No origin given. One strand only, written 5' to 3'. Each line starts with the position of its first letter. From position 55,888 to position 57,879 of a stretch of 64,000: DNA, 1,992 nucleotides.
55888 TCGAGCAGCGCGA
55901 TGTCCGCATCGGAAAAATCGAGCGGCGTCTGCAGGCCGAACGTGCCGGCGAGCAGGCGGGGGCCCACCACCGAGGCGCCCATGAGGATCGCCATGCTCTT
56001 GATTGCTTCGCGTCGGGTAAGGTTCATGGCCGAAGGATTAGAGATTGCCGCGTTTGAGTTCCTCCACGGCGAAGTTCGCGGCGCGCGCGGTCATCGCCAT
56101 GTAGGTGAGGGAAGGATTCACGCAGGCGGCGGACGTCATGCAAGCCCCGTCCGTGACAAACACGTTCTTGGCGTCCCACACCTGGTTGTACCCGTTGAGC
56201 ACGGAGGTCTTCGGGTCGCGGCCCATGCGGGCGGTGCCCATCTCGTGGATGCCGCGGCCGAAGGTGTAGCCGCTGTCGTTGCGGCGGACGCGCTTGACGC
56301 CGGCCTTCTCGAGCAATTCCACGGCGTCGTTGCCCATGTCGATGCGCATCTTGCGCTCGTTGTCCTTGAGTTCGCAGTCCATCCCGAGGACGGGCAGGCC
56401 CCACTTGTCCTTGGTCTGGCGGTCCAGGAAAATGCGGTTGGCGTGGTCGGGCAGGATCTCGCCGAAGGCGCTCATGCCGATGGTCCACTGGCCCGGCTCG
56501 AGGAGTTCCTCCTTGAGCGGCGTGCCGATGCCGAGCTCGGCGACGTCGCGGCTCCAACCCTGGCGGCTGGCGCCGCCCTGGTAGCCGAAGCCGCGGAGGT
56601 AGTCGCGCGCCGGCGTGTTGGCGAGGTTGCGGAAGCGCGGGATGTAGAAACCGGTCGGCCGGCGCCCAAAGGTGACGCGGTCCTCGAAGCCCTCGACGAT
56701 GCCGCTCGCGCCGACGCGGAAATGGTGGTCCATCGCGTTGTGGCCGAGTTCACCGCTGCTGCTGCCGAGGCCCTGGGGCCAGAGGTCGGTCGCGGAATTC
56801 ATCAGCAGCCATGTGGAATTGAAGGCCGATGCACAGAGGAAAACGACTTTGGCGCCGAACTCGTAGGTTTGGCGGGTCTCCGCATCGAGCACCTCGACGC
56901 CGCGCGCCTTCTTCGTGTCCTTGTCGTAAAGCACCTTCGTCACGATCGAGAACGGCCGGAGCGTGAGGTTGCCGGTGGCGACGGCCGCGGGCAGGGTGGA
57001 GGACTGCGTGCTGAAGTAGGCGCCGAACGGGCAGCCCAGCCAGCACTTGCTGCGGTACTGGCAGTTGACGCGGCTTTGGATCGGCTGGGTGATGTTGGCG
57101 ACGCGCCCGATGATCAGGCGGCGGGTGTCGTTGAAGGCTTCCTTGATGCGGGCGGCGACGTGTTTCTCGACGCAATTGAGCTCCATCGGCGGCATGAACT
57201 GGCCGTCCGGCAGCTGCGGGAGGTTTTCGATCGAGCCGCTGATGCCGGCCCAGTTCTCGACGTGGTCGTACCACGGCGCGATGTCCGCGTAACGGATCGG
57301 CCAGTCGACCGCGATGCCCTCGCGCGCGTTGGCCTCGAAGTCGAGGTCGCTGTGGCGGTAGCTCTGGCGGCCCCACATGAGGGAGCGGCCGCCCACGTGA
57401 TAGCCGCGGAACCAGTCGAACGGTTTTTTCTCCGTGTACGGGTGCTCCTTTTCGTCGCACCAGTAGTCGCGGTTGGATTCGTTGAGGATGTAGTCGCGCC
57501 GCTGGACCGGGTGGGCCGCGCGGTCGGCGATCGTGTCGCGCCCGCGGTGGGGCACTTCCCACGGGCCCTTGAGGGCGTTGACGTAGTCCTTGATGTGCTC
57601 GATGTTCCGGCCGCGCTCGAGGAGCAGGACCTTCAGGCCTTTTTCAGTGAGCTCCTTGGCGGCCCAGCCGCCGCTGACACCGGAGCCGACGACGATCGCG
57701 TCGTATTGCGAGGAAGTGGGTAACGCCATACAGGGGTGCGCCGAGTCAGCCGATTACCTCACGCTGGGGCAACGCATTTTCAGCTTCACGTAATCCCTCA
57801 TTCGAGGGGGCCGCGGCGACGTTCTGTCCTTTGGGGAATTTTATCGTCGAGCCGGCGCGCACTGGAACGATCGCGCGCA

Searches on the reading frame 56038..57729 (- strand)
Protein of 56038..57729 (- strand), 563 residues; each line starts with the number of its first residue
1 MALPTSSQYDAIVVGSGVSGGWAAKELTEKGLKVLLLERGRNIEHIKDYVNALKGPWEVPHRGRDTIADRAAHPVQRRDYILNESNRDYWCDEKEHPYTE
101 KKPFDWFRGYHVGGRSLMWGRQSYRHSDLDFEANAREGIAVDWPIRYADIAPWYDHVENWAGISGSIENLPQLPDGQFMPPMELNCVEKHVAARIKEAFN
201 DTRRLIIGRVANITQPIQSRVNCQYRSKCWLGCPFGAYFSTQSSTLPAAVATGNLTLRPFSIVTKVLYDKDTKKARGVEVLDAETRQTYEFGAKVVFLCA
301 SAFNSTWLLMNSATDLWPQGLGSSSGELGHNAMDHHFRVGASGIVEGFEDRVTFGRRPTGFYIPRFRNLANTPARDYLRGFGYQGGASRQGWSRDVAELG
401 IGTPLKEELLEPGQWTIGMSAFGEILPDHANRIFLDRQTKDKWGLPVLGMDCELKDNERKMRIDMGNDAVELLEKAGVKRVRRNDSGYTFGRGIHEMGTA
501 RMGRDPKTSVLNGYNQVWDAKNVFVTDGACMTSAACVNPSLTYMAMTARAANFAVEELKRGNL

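Call 4: search_protein_families(library=pfam, proteins=[window:56038-57729:-])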
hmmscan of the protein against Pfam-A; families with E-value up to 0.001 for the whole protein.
window:56038-57729:- (563 aa): 5 families
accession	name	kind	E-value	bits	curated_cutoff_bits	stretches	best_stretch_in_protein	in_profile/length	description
PF05199.19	GMC_oxred_C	-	1.2e-20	74.9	24.6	1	427-546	1-138/139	GMC oxidoreductase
PF00732.25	GMC_oxred_N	-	7.8e-17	62.3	23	1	81-335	14-216/218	GMC oxidoreductase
PF01266.30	DAO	-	3.7e-05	23.8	27.9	1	10-42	1-33/353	FAD dependent oxidoreductase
PF13450.12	NAD_binding_8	-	7.1e-05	23.4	21.9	1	13-43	1-31/68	NAD(P)-binding Rossmann-like domain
PF00890.30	FAD_binding_2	-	0.00013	21.8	20.4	0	10-42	1-33/414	FAD binding domain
